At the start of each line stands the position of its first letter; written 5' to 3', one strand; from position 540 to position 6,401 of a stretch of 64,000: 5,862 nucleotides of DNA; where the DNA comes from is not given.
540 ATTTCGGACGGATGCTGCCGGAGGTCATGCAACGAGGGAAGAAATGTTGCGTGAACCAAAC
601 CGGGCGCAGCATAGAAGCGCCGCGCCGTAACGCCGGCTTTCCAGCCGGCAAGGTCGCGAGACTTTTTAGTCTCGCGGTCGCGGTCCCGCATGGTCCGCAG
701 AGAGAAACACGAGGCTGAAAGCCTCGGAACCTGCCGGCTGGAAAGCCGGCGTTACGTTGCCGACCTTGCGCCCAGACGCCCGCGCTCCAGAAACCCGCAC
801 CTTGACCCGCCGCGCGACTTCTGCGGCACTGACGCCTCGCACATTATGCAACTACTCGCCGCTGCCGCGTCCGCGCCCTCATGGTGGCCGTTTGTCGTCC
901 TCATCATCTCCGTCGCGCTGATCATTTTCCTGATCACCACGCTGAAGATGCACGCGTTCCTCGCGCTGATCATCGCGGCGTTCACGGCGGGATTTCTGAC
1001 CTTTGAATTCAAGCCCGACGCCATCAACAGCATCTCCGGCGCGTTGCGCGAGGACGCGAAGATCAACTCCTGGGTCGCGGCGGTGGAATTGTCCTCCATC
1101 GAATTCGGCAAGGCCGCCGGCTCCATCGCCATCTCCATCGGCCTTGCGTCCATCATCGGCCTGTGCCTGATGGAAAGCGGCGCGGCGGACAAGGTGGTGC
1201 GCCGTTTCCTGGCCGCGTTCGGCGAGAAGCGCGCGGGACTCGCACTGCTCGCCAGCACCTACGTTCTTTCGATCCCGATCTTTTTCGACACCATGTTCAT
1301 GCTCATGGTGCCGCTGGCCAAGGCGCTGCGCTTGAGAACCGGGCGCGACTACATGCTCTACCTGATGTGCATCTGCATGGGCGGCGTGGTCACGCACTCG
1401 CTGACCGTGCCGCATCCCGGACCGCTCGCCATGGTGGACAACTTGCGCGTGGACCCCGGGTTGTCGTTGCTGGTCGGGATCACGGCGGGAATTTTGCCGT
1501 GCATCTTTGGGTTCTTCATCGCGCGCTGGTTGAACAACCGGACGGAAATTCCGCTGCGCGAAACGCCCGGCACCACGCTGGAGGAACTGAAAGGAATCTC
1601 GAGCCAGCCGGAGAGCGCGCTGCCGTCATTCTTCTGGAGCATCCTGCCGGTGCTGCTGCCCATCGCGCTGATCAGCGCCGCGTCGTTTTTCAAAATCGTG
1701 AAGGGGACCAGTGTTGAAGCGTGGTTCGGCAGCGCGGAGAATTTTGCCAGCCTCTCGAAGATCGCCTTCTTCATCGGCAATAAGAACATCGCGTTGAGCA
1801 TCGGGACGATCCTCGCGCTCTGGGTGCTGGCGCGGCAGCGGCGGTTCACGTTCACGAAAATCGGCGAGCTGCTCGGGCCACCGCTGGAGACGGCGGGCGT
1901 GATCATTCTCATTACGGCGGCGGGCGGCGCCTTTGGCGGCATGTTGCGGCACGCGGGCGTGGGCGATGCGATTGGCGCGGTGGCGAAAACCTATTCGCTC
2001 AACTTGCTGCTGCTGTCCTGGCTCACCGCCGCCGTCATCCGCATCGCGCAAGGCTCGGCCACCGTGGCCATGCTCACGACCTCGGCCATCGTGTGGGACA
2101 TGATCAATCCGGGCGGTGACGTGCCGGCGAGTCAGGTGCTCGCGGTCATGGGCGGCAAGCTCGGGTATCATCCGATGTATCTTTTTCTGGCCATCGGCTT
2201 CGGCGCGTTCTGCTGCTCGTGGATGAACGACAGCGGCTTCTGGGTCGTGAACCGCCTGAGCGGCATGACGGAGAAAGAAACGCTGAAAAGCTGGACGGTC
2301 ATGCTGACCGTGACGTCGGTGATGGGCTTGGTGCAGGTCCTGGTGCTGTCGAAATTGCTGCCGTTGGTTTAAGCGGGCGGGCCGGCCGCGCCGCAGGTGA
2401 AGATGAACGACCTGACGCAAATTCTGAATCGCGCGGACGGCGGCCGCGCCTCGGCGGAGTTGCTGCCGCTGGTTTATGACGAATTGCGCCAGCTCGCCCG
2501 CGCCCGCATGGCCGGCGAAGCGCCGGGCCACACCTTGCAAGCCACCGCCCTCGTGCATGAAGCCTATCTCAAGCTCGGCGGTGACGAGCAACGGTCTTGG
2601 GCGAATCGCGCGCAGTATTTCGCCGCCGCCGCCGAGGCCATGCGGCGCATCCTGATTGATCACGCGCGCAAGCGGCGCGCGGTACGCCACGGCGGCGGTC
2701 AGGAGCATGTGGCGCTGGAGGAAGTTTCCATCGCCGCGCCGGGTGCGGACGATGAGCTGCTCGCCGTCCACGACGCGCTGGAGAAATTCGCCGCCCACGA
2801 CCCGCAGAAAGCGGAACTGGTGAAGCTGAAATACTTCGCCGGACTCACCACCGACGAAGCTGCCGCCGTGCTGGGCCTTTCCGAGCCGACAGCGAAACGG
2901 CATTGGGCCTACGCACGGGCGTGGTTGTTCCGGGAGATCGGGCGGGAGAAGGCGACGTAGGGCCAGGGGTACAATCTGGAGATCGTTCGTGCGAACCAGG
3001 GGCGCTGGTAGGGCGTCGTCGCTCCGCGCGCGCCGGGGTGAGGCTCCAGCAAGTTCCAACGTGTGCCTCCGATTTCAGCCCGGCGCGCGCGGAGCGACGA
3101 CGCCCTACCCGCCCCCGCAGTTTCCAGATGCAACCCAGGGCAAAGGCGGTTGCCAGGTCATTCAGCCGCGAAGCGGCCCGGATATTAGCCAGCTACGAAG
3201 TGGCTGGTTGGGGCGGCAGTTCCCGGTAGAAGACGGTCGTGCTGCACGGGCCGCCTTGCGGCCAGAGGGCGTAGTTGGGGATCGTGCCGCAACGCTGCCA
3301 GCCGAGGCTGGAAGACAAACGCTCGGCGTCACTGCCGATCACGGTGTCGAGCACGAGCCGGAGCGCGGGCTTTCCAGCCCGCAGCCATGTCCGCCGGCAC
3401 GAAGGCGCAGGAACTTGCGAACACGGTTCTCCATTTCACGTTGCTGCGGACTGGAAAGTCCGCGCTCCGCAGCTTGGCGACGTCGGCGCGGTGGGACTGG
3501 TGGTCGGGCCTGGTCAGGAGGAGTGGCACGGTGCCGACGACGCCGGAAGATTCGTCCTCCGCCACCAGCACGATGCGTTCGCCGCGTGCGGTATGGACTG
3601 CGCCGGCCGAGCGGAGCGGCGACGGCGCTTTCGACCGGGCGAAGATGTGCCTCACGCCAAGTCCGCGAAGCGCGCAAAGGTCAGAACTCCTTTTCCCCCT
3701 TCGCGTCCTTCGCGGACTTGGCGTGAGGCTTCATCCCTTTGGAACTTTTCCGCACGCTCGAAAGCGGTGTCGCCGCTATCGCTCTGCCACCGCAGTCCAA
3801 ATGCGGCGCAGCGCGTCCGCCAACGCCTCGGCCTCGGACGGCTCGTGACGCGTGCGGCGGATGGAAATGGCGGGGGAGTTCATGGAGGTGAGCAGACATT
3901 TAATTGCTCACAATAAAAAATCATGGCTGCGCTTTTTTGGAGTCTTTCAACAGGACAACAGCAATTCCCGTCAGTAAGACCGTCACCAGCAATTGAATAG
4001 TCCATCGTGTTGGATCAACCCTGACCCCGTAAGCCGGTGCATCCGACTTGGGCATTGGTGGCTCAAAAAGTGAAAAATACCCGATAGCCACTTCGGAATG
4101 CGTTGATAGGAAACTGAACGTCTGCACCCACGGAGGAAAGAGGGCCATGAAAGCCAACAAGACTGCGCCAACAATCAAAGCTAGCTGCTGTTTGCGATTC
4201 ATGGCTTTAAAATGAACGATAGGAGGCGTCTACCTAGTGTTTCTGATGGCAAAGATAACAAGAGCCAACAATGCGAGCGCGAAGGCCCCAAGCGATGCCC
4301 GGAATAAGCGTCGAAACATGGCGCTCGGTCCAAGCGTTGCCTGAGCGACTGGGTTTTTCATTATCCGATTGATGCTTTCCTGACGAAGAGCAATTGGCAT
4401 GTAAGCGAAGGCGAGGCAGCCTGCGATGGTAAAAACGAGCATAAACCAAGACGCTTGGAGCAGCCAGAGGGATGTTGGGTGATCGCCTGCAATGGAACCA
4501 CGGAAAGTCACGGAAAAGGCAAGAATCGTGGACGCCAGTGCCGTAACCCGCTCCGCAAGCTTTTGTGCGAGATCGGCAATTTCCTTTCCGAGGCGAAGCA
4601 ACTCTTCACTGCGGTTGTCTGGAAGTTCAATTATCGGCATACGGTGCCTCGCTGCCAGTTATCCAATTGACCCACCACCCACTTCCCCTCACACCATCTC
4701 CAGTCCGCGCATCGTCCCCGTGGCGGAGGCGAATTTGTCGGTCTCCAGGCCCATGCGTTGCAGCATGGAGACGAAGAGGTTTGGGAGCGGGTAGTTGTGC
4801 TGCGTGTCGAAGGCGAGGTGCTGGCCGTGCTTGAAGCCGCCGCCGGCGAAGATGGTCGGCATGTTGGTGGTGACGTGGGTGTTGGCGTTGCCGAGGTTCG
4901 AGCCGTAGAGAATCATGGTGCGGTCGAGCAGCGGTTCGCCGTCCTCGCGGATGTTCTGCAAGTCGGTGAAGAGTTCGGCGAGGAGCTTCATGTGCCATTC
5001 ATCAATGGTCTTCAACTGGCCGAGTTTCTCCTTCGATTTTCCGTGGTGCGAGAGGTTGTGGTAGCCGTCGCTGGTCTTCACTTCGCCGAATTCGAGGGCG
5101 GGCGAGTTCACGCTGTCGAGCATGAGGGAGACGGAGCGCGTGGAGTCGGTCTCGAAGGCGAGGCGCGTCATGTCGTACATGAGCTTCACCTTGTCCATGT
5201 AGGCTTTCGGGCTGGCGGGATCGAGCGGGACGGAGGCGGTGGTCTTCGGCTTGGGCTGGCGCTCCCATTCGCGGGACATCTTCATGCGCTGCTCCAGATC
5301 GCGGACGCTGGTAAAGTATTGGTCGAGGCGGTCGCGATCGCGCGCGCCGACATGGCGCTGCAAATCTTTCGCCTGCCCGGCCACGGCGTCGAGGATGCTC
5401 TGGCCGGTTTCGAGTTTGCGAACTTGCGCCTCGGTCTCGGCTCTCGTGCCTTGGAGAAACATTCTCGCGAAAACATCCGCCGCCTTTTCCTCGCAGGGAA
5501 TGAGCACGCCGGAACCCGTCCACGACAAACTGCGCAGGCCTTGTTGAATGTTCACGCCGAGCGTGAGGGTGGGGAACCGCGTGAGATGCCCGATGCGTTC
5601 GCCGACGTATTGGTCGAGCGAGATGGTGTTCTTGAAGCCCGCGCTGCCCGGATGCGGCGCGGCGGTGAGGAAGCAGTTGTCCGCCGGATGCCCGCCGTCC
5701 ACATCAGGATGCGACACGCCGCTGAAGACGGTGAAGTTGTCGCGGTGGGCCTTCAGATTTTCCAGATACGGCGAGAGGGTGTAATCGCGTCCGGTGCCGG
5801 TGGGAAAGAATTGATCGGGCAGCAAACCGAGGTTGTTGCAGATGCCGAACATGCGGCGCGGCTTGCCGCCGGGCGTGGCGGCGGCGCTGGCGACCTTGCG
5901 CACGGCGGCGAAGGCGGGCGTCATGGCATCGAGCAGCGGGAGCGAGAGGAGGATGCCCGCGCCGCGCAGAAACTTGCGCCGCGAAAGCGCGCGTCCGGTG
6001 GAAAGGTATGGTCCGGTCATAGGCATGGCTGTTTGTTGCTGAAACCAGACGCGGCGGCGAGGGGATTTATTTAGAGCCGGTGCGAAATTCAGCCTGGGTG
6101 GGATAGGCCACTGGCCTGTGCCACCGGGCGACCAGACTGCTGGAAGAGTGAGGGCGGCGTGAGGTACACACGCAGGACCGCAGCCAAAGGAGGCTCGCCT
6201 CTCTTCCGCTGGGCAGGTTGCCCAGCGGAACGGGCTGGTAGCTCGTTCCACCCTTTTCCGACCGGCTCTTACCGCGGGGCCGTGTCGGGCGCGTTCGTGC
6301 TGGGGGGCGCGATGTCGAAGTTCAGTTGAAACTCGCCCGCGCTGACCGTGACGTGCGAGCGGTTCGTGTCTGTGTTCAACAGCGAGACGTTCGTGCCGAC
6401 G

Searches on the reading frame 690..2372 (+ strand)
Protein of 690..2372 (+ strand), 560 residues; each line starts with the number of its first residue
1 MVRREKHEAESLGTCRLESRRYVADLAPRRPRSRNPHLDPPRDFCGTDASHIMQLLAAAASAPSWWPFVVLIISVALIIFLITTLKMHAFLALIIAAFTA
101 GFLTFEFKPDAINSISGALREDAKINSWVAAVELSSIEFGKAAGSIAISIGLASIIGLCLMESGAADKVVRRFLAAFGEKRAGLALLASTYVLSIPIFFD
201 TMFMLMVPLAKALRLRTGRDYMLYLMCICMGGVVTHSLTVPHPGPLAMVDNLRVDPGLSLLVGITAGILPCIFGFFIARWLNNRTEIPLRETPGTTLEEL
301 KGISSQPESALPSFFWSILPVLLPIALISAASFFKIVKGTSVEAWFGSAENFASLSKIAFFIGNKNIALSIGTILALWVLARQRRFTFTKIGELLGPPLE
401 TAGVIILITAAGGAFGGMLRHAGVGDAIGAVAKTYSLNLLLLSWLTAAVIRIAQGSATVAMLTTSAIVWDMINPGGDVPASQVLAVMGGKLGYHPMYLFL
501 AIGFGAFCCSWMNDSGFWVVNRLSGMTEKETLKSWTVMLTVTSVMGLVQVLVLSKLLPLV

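Call 48: search_protein_families(library=pfam, proteins=[window:690-2372:+], max_evalue=0.001)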
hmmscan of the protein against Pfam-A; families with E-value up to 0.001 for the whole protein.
window:690-2372:+ (560 aa): 2 families
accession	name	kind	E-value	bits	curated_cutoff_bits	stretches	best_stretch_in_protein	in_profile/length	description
PF02447.22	GntP_permease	-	4.6e-90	302.9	22.5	2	139-554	54-438/440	GntP family permease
PF03600.22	CitMHS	-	5.9e-07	29.3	31.9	1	79-473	2-319/336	Citrate transporter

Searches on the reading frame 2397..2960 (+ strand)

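Call 48: search_protein_families(library=pfam, proteins=[window:2397-2960:+], max_evalue=0.001)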
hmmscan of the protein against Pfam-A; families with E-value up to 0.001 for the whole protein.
window:2397-2960:+ (187 aa): 3 families
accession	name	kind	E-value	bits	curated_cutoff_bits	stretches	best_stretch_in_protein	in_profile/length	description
PF07638.17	Sigma70_ECF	-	4.4e-53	180.4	21.1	1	3-181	1-183/185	ECF sigma factor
PF08281.18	Sigma70_r4_2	-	3.2e-06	27.1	25.7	1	136-176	13-53/54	Sigma-70, region 4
PF04545.22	Sigma70_r4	-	0.0008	19.3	24.1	0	136-174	7-45/50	Sigma-70, region 4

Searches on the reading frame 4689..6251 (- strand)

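Call 48: search_protein_families(library=pfam, proteins=[window:4689-6251:-], max_evalue=0.001)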
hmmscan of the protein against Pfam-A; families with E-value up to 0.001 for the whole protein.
window:4689-6251:- (520 aa): 1 family
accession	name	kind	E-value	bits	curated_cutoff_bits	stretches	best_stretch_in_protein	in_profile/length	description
PF07586.16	HXXSHH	-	1.1e-84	285.1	30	1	133-425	1-307/307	Protein of unknown function (DUF1552)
